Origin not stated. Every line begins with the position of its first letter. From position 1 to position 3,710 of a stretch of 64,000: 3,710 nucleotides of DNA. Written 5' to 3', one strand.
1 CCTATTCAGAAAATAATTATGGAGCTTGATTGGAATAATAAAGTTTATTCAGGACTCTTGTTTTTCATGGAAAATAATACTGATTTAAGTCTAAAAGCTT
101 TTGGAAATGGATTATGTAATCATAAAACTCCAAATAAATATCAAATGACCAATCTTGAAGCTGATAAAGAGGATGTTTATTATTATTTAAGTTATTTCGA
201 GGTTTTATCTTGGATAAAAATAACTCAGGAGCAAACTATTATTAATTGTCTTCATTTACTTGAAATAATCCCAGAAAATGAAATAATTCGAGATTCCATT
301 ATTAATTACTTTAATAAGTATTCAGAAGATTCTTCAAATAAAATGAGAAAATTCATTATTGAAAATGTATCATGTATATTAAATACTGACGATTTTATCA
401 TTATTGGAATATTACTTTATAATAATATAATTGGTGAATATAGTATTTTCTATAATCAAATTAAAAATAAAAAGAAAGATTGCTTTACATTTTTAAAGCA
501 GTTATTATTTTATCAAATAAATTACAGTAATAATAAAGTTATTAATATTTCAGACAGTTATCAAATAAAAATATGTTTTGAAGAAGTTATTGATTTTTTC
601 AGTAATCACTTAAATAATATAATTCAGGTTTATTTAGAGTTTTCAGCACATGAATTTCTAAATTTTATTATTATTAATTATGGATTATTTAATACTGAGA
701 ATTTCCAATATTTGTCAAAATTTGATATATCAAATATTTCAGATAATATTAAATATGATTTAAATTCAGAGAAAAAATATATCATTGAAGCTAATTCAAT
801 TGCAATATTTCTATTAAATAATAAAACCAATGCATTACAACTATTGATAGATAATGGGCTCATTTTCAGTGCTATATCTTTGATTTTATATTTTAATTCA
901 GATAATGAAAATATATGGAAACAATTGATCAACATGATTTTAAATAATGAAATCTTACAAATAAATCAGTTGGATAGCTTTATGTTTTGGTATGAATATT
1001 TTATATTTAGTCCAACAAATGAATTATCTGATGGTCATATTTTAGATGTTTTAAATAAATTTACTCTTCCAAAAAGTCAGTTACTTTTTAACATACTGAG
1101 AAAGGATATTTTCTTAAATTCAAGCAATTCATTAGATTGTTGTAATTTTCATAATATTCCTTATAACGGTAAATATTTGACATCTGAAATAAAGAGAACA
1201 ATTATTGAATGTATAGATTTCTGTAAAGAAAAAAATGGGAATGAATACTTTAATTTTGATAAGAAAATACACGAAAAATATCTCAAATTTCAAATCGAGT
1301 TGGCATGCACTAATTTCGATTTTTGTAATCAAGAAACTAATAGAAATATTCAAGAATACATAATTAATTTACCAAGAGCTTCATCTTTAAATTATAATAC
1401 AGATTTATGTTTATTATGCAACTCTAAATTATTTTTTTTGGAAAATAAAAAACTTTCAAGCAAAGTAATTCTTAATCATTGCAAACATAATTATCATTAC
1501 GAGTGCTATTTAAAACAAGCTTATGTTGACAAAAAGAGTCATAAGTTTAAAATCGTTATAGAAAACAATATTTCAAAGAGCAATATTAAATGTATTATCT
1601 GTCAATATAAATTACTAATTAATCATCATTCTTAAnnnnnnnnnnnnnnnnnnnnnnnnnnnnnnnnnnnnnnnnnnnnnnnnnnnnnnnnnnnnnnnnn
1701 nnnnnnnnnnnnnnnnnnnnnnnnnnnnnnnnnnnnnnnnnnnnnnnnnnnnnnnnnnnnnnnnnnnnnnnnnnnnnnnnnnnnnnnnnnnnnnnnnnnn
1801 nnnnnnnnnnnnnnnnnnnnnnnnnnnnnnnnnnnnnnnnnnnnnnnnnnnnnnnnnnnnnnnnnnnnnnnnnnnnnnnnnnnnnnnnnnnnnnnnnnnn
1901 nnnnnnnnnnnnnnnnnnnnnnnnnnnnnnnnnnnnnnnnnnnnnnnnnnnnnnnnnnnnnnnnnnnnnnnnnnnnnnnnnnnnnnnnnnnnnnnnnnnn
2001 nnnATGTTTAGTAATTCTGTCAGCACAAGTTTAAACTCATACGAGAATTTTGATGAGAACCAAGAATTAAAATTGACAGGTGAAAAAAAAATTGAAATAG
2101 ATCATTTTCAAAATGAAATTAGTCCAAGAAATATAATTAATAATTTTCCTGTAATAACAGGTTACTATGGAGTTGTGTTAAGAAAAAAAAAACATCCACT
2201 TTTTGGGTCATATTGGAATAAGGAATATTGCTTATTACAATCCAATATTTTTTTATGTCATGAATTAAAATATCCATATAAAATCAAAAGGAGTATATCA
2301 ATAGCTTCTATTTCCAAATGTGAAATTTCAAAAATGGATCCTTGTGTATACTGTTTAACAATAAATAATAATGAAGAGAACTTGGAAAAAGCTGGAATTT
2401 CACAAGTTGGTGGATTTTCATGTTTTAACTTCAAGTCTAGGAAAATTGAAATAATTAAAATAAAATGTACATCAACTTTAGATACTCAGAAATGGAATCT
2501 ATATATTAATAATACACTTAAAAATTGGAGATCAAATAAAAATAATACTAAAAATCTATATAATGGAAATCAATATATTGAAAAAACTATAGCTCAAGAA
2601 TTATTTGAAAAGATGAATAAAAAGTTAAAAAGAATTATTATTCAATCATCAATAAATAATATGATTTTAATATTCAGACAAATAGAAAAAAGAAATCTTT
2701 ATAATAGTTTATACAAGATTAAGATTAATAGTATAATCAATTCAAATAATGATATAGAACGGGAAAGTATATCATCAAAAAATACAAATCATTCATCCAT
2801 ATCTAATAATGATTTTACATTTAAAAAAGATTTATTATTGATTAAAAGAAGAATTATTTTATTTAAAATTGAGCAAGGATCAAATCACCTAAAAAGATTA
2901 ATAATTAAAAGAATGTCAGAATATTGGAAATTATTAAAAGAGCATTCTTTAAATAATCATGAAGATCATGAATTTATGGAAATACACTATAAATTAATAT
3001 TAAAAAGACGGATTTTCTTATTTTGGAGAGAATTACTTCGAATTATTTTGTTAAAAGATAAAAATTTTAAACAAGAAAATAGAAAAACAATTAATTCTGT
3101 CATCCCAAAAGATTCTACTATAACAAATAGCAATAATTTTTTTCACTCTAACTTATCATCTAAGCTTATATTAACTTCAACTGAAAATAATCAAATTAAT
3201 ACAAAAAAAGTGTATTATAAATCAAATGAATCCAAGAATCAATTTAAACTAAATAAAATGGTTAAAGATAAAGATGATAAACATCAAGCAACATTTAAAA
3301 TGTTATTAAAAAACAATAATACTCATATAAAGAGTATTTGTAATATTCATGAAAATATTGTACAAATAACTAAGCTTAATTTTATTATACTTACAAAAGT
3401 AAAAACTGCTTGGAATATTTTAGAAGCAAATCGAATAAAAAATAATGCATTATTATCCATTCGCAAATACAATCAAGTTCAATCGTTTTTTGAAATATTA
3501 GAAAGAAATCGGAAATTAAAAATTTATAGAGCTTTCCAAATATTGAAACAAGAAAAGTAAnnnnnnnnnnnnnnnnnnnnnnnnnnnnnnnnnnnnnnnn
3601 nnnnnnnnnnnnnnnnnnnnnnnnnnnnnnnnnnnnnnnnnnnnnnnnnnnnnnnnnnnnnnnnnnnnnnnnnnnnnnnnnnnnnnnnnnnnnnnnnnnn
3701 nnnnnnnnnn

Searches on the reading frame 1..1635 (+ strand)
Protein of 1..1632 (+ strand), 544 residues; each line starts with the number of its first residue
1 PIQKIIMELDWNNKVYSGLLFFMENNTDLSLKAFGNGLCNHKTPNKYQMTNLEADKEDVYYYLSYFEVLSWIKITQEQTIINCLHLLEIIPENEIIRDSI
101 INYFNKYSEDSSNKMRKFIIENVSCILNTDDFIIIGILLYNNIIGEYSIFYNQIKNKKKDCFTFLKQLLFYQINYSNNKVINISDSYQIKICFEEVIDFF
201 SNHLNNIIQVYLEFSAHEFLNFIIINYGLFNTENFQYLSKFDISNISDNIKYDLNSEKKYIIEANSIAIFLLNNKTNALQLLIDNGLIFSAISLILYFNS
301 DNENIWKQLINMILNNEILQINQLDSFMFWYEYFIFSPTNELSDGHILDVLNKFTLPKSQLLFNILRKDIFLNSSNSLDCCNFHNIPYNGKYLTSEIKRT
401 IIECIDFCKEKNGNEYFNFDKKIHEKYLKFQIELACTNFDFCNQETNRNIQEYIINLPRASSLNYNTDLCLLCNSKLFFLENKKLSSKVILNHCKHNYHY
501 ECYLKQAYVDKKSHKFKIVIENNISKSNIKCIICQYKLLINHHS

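Call 4: search_protein_families(library=pfam, proteins=[window:19-1635:+], max_evalue=1)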
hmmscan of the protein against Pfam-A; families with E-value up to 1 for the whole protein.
window:19-1635:+ (538 aa): 7 families
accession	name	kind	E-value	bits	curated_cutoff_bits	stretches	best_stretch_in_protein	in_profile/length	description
PF23555.2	zf-RING_Vps41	-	0.0081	16.2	30.3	1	463-501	2-39/52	Vps41 C-terminal RING finger domain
PF23412.1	zf_RING_Vps8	-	0.051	13.9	27.3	1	464-500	1-35/52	Vps8 RING zinc finger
PF13639.12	zf-RING_2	-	0.098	13.4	27.3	1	479-499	12-32/44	Ring finger domain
PF25165.1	DUF7828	-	0.12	12.5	25.7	1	443-507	9-72/87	Domain of unknown function (DUF7828)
PF03350.21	UPF0114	-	0.19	12.4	23.1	1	115-187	44-101/117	Uncharacterized protein family, UPF0114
PF14446.12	Prok-RING_1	-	0.7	10.3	29.1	1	458-500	1-38/54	Prokaryotic RING finger family 1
PF13771.12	zf-HC5HC2H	-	0.84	10.3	29.1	1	432-507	10-77/91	PHD-like zinc-binding domain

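Call 30: search_solved_structures(query=window:19-1632:+, max_evalue=1)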
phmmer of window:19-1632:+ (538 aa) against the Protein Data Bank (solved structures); distinct sequences matched with E-value up to 1: 2.
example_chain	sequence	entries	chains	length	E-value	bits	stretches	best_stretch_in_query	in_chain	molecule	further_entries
2jx3_A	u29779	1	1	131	0.088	15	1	352-451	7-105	Protein DEK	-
6yu8_A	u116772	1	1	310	0.16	14.1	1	48-101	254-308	Methyltransferase domain of the L protein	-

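Call 32: find_homologous_proteins(query=window:1-1632:+, max_evalue=0.001)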
Query window:1-1632:+: 7417 candidates shared short words with the query, none scored E <= 0.001.

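Call 55: find_encoding_contigs(protein=window:19-1635:+, flank=6000, max_places=2)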
Protein window:19-1635:+ (538 aa): no gene with exactly this product is on record in the collection.

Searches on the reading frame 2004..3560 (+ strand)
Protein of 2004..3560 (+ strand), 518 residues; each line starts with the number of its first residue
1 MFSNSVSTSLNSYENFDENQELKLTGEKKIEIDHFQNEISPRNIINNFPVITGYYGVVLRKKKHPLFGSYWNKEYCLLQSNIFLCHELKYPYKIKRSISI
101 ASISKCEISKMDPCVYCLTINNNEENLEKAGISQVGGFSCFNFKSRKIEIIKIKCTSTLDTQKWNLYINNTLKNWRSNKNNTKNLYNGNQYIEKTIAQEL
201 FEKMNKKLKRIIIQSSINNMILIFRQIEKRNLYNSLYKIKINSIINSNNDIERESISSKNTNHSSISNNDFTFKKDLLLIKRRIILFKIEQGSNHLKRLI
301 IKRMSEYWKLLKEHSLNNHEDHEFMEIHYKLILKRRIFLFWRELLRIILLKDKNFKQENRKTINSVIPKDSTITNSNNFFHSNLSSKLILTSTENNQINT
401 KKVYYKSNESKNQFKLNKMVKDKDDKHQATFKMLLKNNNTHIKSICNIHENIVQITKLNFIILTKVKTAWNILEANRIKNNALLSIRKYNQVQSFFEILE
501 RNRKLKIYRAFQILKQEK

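Call 27: search_protein_families(library=pfam, proteins=[window:2004-3560:+], max_evalue=0.1)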
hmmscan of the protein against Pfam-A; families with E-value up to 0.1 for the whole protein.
window:2004-3560:+ (518 aa): 1 family
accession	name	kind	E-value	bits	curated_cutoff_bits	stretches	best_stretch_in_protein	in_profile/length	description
PF00169.35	PH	-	0.033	15.1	25.1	1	56-123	5-77/105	PH domain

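Call 56: find_encoding_contigs(protein=window:2004-3560:+, flank=10000, max_places=2)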
Protein window:2004-3560:+ (518 aa): 4 contigs read that carry it; 2 places shown.
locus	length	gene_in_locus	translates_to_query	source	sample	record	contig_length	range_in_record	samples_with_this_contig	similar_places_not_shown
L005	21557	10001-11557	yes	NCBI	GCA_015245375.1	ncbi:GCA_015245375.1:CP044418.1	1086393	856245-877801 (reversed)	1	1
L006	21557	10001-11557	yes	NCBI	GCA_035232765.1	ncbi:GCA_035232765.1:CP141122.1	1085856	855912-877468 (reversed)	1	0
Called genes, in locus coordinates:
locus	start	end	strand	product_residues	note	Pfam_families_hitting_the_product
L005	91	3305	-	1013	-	PF04851:ResIII, PF00270:DEAD, PF00271:Helicase_C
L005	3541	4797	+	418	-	-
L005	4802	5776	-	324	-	PF06058:DCP1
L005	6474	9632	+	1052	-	-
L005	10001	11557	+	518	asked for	-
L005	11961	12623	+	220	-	PF00036:EF-hand_1 (faint), PF13499:EF-hand_7, PF13833:EF-hand_8 (faint), PF14658:EF-hand_9 (faint), PF13202:EF-hand_5 (faint), PF13405:EF-hand_6 (weak), PF13499:EF-hand_7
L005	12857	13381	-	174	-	-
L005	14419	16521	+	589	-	-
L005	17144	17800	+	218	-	PF00638:Ran_BP1, PF22972:EVH1_PP4R3 (weak)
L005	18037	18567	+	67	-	-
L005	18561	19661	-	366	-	PF12146:Hydrolase_4, PF00561:Abhydrolase_1, PF12697:Abhydrolase_6 (weak)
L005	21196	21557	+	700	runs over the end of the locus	PF13920:zf-C3HC4_3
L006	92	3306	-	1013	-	PF04851:ResIII, PF00270:DEAD, PF00271:Helicase_C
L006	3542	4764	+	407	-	-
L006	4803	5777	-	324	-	PF06058:DCP1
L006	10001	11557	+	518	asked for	-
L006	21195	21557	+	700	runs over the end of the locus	PF13920:zf-C3HC4_3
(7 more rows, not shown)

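Call 60: search_protein_families(library=pfam, proteins=[L005:6474-9629:+], max_evalue=1)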
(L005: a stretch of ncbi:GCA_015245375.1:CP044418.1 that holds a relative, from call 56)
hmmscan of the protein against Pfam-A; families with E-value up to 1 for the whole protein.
L005:6474-9629:+ (1052 aa): 3 families
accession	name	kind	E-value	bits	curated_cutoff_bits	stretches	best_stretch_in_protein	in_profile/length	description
PF23555.2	zf-RING_Vps41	-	0.0039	17.2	30.3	1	977-1015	2-39/52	Vps41 C-terminal RING finger domain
PF25165.1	DUF7828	-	0.12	12.5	25.7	1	957-1021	9-72/87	Domain of unknown function (DUF7828)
PF23412.1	zf_RING_Vps8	-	0.38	11.1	27.3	1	978-1014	1-35/52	Vps8 RING zinc finger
